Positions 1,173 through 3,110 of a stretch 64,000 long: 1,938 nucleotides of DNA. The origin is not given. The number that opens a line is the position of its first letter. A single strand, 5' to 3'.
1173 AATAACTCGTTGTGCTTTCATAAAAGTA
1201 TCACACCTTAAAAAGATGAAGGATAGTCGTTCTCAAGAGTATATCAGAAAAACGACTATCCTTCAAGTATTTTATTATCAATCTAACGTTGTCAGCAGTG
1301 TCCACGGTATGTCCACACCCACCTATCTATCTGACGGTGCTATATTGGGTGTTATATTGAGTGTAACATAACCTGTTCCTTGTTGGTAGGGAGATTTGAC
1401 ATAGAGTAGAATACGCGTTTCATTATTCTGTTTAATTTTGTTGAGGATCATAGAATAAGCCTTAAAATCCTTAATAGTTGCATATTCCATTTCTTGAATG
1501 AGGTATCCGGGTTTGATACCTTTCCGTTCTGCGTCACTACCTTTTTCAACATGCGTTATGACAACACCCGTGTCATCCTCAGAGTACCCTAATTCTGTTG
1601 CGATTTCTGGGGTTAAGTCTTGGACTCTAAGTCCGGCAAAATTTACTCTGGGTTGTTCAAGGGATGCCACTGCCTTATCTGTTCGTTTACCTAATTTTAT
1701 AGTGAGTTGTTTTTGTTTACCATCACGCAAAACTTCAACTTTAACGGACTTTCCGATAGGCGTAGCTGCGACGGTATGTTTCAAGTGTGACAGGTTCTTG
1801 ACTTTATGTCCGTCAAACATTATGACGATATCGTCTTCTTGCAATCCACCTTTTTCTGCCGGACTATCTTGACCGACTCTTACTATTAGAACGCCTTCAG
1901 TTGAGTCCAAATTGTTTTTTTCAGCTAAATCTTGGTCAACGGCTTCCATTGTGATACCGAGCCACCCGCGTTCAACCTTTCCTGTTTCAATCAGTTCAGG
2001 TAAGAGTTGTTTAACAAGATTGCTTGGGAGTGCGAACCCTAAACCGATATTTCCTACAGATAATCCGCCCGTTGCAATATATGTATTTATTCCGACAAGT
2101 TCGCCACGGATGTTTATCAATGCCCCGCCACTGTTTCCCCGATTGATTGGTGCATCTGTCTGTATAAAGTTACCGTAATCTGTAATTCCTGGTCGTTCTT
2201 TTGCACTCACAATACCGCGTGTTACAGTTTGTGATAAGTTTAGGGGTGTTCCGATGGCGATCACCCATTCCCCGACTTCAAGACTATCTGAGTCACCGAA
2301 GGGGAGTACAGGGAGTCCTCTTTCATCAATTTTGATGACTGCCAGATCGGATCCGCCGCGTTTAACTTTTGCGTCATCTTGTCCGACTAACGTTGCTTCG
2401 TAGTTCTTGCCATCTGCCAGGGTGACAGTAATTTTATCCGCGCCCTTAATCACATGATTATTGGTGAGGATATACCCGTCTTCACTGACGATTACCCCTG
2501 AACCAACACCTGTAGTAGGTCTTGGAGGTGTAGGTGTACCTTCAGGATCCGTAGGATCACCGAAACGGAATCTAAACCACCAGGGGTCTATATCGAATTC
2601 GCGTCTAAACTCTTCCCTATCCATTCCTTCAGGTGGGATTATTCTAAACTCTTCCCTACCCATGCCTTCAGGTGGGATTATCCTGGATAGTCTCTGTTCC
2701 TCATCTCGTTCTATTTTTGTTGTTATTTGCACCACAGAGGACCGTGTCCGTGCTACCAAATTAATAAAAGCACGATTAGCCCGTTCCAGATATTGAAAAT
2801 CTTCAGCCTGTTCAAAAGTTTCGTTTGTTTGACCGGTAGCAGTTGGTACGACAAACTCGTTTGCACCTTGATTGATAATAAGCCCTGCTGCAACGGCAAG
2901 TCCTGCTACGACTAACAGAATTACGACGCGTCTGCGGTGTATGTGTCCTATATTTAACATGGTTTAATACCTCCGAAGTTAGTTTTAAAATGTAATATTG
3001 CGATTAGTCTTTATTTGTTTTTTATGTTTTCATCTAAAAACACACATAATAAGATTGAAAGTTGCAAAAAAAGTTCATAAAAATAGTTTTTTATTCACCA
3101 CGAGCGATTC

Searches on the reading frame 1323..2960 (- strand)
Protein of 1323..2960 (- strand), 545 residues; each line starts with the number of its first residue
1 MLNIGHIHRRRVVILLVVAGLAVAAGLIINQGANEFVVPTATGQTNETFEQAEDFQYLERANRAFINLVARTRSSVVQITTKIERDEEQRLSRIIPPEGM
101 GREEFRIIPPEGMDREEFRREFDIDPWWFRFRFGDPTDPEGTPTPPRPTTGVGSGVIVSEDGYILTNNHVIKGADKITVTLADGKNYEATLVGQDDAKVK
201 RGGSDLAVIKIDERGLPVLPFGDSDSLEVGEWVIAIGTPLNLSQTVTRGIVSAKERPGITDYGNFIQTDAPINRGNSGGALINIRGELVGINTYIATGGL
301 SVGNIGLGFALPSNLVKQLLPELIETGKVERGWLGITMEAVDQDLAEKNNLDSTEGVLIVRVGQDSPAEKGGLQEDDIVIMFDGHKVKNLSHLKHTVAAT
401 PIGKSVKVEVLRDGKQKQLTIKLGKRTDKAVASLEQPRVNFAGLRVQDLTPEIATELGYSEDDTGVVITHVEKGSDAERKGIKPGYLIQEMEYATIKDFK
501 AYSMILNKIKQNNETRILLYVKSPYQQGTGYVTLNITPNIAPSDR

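Call 23: find_encoding_contigs(protein=window:1323-2960:-, flank=10000, max_places=2)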
Protein window:1323-2960:- (545 aa): 3 contigs read that carry it; 2 places shown.
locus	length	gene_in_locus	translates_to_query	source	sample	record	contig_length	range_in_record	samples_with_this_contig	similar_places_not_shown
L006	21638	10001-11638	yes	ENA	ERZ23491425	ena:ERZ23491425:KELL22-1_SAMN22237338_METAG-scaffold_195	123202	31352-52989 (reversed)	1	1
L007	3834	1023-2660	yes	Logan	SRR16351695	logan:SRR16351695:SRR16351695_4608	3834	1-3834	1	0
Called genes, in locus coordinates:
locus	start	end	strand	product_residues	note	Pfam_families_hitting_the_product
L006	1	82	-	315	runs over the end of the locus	PF00962:A_deaminase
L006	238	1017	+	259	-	PF13385:Laminin_G_3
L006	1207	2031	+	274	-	PF13385:Laminin_G_3 (weak)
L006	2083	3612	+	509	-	-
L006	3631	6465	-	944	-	PF13365:Trypsin_2, PF13414:TPR_11, PF00515:TPR_1 (weak), PF13371:TPR_9 (weak), PF13414:TPR_11, PF00089:Trypsin, PF13365:Trypsin_2, PF00515:TPR_1, +15 more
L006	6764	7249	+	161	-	-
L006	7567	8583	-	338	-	PF08240:ADH_N, PF00107:ADH_zinc_N, PF13602:ADH_zinc_N_2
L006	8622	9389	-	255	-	PF01261:AP_endonuc_2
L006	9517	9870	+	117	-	-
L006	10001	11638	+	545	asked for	PF00089:Trypsin, PF13365:Trypsin_2, PF00595:PDZ, PF13180:PDZ_2, PF17820:PDZ_6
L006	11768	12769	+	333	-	PF08240:ADH_N (weak), PF16912:Glu_dehyd_C (weak), PF00107:ADH_zinc_N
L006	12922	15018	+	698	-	PF00009:GTP_EFTU, PF22042:EF-G_D2, PF03144:GTP_EFTU_D2, PF16658:RF3_C, PF14492:EFG_III, PF03764:EFG_IV, PF00679:EFG_C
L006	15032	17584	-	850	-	PF04851:ResIII, PF00270:DEAD (faint)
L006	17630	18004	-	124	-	-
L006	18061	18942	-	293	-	-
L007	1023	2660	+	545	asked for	PF00089:Trypsin, PF13365:Trypsin_2, PF00595:PDZ, PF13180:PDZ_2, PF17820:PDZ_6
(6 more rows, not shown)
